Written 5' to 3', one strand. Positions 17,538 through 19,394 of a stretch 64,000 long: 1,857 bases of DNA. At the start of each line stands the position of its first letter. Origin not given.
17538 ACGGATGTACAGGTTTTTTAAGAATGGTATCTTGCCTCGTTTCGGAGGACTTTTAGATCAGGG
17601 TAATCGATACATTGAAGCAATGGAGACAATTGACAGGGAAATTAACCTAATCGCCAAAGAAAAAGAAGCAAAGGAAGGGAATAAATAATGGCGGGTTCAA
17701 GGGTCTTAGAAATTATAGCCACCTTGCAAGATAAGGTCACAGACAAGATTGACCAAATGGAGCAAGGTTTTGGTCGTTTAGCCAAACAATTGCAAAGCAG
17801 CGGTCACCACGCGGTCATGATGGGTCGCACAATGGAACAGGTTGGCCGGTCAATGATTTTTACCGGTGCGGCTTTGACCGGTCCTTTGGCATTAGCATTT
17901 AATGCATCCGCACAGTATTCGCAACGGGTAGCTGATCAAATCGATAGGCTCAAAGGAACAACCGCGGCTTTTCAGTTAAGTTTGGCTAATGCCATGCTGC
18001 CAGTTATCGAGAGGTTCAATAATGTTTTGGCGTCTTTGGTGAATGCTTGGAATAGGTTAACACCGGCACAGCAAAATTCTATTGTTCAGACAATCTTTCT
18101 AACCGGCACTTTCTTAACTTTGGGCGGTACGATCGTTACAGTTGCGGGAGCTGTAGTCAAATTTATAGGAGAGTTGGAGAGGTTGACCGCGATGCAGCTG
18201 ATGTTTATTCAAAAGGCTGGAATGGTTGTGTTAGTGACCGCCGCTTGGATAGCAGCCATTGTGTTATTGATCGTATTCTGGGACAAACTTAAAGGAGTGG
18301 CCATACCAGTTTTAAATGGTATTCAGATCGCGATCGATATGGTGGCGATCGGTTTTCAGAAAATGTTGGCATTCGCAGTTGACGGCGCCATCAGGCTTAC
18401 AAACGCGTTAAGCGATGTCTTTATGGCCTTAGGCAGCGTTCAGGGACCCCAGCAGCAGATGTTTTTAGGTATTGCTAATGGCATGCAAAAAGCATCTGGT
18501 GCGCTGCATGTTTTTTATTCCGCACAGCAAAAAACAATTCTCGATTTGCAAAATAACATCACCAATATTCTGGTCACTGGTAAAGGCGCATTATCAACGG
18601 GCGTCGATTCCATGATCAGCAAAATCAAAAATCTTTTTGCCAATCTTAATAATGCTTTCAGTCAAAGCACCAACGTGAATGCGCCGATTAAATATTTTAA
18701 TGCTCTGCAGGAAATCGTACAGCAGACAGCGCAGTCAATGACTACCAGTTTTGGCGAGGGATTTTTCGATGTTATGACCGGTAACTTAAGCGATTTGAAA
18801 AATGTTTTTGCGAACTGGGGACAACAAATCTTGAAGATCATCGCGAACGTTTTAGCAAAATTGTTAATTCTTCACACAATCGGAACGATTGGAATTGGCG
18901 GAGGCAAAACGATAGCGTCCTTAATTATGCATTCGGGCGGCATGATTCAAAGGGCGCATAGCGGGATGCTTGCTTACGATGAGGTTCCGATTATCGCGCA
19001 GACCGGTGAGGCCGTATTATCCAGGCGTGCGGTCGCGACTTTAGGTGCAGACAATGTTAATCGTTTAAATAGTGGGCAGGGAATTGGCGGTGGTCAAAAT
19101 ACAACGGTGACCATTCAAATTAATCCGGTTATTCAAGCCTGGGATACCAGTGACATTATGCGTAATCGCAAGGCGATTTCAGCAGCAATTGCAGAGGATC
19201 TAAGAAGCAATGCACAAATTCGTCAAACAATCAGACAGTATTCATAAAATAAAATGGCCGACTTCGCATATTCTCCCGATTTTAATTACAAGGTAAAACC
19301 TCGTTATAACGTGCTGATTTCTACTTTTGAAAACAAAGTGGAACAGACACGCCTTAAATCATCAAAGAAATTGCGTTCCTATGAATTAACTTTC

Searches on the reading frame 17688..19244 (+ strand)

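Call 16: search_protein_families(library=pfam, proteins=[window:17688-19244:+], max_evalue=0.001)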
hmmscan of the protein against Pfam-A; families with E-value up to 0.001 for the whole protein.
window:17688-19244:+ (519 aa): 1 family
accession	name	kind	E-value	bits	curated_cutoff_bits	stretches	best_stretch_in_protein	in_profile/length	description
PF09718.15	Tape_meas_lam_C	-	0.00088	19.7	23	0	335-398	13-75/76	Lambda phage tail tape-measure protein (Tape_meas_lam_C)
